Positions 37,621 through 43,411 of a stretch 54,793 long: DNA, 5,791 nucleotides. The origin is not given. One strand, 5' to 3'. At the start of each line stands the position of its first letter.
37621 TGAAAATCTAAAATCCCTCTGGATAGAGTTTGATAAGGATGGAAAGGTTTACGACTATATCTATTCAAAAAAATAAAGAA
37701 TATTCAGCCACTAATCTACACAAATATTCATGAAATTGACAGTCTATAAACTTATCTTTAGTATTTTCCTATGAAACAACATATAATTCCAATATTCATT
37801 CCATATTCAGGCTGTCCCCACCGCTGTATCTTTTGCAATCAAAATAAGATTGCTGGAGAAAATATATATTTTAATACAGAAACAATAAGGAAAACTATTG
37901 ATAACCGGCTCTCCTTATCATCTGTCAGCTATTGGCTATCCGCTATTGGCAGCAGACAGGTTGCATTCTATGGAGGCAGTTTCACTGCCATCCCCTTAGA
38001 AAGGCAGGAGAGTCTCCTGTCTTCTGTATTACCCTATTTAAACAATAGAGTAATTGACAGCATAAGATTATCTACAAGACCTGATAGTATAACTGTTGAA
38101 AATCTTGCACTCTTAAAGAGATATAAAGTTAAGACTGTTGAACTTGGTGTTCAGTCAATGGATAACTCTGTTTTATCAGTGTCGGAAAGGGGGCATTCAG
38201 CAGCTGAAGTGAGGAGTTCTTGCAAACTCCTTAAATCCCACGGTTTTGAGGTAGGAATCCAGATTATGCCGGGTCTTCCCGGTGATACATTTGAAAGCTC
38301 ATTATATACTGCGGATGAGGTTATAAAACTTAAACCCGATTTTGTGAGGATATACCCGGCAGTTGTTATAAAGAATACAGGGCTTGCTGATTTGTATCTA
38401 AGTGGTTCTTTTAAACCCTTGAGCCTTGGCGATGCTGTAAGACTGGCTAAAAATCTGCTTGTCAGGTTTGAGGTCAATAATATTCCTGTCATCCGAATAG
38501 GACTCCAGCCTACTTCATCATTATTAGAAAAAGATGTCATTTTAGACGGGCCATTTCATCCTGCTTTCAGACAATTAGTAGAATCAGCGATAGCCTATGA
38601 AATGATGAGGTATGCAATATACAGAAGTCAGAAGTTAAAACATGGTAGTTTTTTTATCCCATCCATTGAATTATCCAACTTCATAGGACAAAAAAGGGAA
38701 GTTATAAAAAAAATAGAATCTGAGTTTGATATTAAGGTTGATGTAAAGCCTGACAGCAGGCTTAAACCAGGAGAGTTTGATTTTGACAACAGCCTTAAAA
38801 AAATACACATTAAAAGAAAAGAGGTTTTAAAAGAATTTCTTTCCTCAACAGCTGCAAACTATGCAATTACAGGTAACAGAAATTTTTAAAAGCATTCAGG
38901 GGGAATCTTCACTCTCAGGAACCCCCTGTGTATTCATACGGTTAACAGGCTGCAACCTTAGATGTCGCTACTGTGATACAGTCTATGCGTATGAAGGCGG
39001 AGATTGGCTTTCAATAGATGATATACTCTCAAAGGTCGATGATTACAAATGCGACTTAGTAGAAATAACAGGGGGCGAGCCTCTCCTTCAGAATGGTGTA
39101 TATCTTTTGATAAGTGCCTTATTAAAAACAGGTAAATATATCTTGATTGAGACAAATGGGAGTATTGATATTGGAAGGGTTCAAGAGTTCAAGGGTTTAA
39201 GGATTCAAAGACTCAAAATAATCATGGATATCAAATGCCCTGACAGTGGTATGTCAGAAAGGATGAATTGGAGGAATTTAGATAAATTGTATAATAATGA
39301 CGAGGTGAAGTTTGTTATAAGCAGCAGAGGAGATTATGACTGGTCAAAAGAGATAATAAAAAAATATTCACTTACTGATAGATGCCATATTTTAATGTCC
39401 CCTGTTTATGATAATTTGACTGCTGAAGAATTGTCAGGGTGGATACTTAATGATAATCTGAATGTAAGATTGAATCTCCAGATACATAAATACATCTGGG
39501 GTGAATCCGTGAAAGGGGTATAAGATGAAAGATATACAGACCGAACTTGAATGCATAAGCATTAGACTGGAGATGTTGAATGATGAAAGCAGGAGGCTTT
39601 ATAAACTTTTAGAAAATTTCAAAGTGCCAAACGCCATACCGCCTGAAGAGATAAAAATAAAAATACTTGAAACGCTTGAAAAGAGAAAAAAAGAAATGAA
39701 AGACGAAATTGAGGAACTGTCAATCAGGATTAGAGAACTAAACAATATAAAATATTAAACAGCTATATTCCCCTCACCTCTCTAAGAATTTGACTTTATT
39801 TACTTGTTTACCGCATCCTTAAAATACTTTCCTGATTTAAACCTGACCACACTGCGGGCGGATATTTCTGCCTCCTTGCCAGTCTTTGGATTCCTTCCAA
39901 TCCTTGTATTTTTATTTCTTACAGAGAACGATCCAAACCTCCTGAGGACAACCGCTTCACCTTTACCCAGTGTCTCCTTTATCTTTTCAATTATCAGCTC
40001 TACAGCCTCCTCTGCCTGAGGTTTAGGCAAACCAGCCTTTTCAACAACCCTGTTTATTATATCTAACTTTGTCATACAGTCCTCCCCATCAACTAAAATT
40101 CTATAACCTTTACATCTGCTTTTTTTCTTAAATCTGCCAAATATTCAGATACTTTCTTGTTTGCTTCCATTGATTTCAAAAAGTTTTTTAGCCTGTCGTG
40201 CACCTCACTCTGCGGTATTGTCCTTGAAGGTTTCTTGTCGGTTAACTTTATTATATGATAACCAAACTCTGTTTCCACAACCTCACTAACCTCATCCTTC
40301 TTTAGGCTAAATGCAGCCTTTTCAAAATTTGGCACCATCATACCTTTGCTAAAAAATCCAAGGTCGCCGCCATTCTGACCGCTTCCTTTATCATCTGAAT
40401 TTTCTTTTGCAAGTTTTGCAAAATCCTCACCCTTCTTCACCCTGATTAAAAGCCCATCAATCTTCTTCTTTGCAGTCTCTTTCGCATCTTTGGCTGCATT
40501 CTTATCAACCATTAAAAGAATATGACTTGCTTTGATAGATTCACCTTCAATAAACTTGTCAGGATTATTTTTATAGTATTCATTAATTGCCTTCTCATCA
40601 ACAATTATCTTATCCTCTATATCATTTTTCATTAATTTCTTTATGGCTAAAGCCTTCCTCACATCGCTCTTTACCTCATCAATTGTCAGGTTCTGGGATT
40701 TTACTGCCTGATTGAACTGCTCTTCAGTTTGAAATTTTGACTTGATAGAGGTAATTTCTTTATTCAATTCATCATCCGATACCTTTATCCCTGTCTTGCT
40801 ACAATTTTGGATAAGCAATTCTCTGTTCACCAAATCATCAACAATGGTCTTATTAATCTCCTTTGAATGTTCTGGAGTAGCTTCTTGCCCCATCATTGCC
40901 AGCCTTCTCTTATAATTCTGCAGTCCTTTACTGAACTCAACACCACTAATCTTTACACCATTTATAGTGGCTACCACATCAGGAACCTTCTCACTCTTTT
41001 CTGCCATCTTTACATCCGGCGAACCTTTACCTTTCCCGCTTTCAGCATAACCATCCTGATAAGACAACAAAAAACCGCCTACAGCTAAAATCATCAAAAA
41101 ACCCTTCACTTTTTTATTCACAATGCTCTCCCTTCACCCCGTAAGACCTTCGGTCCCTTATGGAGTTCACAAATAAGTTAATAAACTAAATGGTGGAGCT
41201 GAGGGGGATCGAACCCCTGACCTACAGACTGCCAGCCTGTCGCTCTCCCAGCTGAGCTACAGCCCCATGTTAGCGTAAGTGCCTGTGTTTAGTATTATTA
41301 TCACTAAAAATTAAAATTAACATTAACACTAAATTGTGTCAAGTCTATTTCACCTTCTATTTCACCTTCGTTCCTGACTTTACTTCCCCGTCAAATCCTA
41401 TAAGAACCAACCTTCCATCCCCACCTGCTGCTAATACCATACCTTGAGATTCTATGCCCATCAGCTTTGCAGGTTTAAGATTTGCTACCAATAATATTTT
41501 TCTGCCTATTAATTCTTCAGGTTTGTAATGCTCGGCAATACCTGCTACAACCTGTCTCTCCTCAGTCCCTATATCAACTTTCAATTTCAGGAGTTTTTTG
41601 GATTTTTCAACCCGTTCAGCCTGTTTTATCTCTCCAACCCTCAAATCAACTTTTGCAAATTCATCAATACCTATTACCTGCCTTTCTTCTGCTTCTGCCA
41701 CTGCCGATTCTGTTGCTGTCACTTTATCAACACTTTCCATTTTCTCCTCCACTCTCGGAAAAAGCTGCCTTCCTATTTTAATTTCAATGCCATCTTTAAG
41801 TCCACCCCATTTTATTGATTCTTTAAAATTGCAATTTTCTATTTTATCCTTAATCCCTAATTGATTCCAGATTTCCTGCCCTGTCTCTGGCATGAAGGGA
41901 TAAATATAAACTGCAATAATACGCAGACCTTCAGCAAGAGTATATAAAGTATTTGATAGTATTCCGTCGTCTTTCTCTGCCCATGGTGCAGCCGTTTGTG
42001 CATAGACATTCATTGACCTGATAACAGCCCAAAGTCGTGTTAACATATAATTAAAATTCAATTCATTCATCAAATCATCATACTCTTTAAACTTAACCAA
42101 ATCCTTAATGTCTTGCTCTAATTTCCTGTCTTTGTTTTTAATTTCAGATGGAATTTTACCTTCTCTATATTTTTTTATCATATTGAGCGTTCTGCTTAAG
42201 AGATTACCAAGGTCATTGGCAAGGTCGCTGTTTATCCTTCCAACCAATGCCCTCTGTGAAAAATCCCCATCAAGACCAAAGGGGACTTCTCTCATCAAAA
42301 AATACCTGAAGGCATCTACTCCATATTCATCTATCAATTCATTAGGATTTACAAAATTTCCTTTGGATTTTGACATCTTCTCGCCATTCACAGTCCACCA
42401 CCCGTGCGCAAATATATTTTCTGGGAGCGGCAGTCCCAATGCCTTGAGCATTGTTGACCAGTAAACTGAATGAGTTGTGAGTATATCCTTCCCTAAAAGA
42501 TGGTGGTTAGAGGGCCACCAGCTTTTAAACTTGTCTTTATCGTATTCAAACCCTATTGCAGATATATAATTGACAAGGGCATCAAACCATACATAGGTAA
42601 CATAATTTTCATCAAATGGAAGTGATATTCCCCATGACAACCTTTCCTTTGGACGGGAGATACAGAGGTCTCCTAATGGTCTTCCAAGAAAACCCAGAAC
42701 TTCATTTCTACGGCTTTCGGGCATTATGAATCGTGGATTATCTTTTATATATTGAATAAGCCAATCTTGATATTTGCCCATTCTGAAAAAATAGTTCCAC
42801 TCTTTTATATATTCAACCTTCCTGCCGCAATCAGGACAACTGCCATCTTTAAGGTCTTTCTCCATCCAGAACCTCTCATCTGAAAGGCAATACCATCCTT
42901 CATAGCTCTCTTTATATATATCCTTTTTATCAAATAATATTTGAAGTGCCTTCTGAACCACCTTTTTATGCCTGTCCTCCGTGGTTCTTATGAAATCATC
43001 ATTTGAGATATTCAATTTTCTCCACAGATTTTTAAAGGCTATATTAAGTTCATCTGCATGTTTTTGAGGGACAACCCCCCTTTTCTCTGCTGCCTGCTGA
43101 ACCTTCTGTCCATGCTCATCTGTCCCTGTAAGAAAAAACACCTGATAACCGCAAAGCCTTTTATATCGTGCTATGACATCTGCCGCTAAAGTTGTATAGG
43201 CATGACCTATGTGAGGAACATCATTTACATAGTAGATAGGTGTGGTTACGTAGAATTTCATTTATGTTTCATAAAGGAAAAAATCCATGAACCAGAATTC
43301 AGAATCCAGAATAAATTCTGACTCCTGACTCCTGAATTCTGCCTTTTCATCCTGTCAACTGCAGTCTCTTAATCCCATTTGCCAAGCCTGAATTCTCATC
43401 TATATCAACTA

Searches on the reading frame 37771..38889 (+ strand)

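Call 43: search_protein_families(library=ncbifam, proteins=[window:37771-38889:+], max_evalue=0.00001)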
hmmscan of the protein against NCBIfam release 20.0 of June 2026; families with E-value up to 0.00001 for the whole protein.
window:37771-38889:+ (372 aa): 20 families
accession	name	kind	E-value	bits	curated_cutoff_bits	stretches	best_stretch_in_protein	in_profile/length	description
TIGR01211.1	ELP3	subfamily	4.5e-28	98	350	1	97-273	194-367/522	tRNA uridine(34) 5-carboxymethylaminomethyl modification radical SAM/GNAT enzyme Elp3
TIGR01212.1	TIGR01212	equivalog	9.7e-24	84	180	1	19-231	40-249/302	tRNA modification radical SAM protein MnmL/YtqA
NF006060.0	PRK08207.1-3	equivalog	1.6e-21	76.6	653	1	3-198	147-345/477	coproporphyrinogen III oxidase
NF006067.1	PRK08208.1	equivalog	3.9e-20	72.2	380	1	6-207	38-237/427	STM4012 family radical SAM protein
TIGR03994.1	rSAM_HemZ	equivalog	4.4e-20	72.2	321.4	1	9-196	90-275/401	coproporphyrinogen dehydrogenase HemZ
TIGR04013.1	B12_SAM_MJ_1487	hypoth_equivalog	4.7e-17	61.9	251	1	14-186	159-332/382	TIGR04013 family B12-binding domain/radical SAM domain-containing protein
NF006062.0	PRK08207.1-5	equivalog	1.8e-16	60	1007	1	3-197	146-343/476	coproporphyrinogen III oxidase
TIGR00539.1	hemN_rel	equivalog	2.9e-16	59.5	205.4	1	7-207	4-199/361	radical SAM family heme chaperone HemW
NF006061.0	PRK08207.1-4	equivalog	9.2e-13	47.8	702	1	6-194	174-365/501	coproporphyrinogen III oxidase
NF006064.0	PRK08207.2-2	equivalog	1.2e-12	47.7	504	1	4-202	143-342/465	coproporphyrinogen III oxidase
TIGR00538.1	hemN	equivalog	5.9e-11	41.8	324.95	1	10-195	56-238/454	oxygen-independent coproporphyrinogen III oxidase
TIGR04479.1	bcpD_PhpK_rSAM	subfamily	3.7e-10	38.8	600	1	14-194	249-416/504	PhpK family radical SAM P-methyltransferase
NF004567.0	PRK05904.1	equivalog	2.3e-09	36.9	355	1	8-195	11-190/353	coproporphyrinogen III oxidase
NF006063.0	PRK08207.2-1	equivalog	1.1e-08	34.2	1074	1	6-198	193-387/518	coproporphyrinogen III oxidase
TIGR00089.1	TIGR00089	subfamily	1.7e-08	33.7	251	1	13-194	147-325/429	MiaB/RimO family radical SAM methylthiotransferase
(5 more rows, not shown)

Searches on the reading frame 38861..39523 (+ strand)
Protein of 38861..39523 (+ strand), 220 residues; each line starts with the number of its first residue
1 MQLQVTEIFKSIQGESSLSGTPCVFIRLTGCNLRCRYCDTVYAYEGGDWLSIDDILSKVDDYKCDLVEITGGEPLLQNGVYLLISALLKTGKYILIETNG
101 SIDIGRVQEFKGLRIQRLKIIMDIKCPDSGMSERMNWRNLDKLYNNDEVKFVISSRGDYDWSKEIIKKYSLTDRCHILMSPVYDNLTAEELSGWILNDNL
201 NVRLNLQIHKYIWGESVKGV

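Call 43: search_protein_families(library=ncbifam, proteins=[window:38861-39523:+], max_evalue=0.00001)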
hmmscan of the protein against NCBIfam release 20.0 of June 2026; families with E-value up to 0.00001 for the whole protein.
window:38861-39523:+ (220 aa): 14 families
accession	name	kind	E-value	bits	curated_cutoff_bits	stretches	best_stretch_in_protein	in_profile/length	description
TIGR04349.1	rSAM_QueE_gams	hypoth_equivalog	3.5e-78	262.1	300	1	3-216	1-207/210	7-carboxy-7-deazaguanine synthase QueE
TIGR03963.1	rSAM_QueE_Clost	equivalog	2.1e-64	217.2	260.1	1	4-220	2-219/219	putative 7-carboxy-7-deazaguanine synthase QueE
TIGR03365.1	Bsubt_queE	equivalog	7e-23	81.4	206.1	1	2-170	2-176/238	7-carboxy-7-deazaguanine synthase QueE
TIGR04322.1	rSAM_QueE_Ecoli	equivalog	7.9e-21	74.5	200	2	9-45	1-37/215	7-carboxy-7-deazaguanine synthase QueE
TIGR04508.1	queE_Cx14CxxC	equivalog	2.8e-14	53.5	240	1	4-104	2-121/208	7-carboxy-7-deazaguanine synthase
TIGR02495.1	NrdG2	equivalog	2.8e-13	49.6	131.15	1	20-132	15-129/193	anaerobic ribonucleoside-triphosphate reductase activating protein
TIGR03470.1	HpnH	equivalog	3.9e-10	39.2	225.05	1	29-123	36-132/318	adenosyl-hopene transferase HpnH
TIGR02666.1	moaA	equivalog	8.9e-10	38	284.05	1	31-123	20-123/336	GTP 3',8-cyclase MoaA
TIGR02493.1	PFLA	equivalog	1.4e-08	34.4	231.75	1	26-139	20-141/235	pyruvate formate-lyase-activating protein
TIGR02668.1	moaA_archaeal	equivalog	8.3e-08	31.5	325.25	1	30-123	19-117/303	GTP 3',8-cyclase MoaA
TIGR04051.1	rSAM_NirJ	equivalog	5.3e-07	28.9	515.45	1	29-118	10-104/354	heme d1 biosynthesis radical SAM protein NirJ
TIGR04545.1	rSAM_ahbD_hemeb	equivalog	1.4e-06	28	500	1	29-124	8-108/339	heme b synthase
NF001199.0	PRK00164.2-1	equivalog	1.7e-06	27.4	231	1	30-123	21-119/308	GTP 3',8-cyclase MoaA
NF050035.1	rSAM_WgK_link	exception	2.5e-06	26.7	650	1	30-134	18-128/367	radical SAM/SPASM peptide maturase WgkB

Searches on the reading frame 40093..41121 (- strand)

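Call 43: search_protein_families(library=ncbifam, proteins=[window:40093-41121:-], max_evalue=0.00001)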
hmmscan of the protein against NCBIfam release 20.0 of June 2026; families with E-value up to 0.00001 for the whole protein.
window:40093-41121:- (342 aa): 10 families
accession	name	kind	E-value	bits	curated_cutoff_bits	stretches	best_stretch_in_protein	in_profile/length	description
NF000809.0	PRK00059.1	equivalog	7.5e-43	147.2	303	1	39-341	25-332/336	peptidylprolyl isomerase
NF002827.0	PRK03002.1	equivalog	7.9e-32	110.4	343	1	100-339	57-268/285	peptidylprolyl isomerase PrsA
NF002846.0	PRK03095.1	equivalog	1.8e-31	109.7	361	1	89-339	48-265/287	peptidylprolyl isomerase PrsA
NF008054.0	PRK10788.1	equivalog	2e-31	109.4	493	2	166-334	241-393/626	peptidylprolyl isomerase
NF008038.0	PRK10770.1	equivalog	3.4e-29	101.9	394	2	46-241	25-219/431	peptidylprolyl isomerase SurA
NF002824.0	PRK02998.1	subfamily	6.7e-28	97.9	360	1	82-339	38-268/283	peptidylprolyl isomerase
TIGR02933.1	nifM_nitrog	equivalog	9e-25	88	168.2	1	75-328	8-252/256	nitrogen fixation protein NifM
NF011969.0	PRK15441.1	equivalog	1.8e-16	60.3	127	1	218-294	15-90/93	peptidylprolyl isomerase PpiC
NF003356.0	PRK04405.1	subfamily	2.2e-12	46.7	339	1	87-338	46-278/299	peptidylprolyl isomerase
NF051879.1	TDE1658_narrow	equivalog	2.4e-10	39.9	340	1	65-306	38-300/342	MOSP complex formation periplasmic protein, TDE1658 family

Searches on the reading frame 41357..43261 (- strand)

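Call 43: search_protein_families(library=ncbifam, proteins=[window:41357-43261:-], max_evalue=0.00001)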
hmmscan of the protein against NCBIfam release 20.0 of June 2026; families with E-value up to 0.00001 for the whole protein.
window:41357-43261:- (634 aa): 29 families (the best 25 are shown)
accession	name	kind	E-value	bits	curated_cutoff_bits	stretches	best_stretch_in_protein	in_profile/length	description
NF008900.0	PRK12267.1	equivalog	6.1e-269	893.9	598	1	2-634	5-648/648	methionine--tRNA ligase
TIGR00398.1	metG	equivalog_domain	5.2e-154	513.8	336.35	1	3-479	1-511/530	methionine--tRNA ligase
NF001100.0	PRK00133.1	equivalog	2.7e-143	479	587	2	135-634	168-676/676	methionine--tRNA ligase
NF008860.0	PRK11893.2-2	equivalog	2.9e-112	376.5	761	3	244-492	321-570/583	methionine--tRNA ligase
TIGR00399.1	metG_C_term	equivalog_domain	1e-45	154.9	116.65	1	510-634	13-139/139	methionine--tRNA ligase subunit beta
TIGR00422.1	valS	equivalog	1.2e-35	122.8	612.1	2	223-481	452-713/863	valine--tRNA ligase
NF009687.0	PRK13208.1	equivalog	6e-35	120.6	738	2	220-518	457-748/801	valine--tRNA ligase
NF008957.0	PRK12300.1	subfamily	9.5e-32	109.9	677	2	242-553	571-867/946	leucine--tRNA ligase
TIGR00396.1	leuS_bact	equivalog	2e-30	105.6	548.4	2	2-170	30-202/843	leucine--tRNA ligase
NF004349.1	PRK05729.1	equivalog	2.2e-29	102.3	704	2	224-502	443-696/860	valine--tRNA ligase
TIGR00395.1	leuS_arch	equivalog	3e-26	91.7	648.5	2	239-561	562-868/938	leucine--tRNA ligase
TIGR00392.1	ileS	equivalog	4.9e-25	87.9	621.4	2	223-500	537-815/861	isoleucine--tRNA ligase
NF007494.0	PRK10089.1-3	equivalog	1.6e-19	69.9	109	1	529-633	3-111/112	tRNA-binding protein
NF000540.1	alt_ValS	exception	2.8e-19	68.6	900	1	235-467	512-742/827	valine--tRNA ligase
TIGR00435.1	cysS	equivalog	3.1e-19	69.4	340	2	282-430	251-387/466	cysteine--tRNA ligase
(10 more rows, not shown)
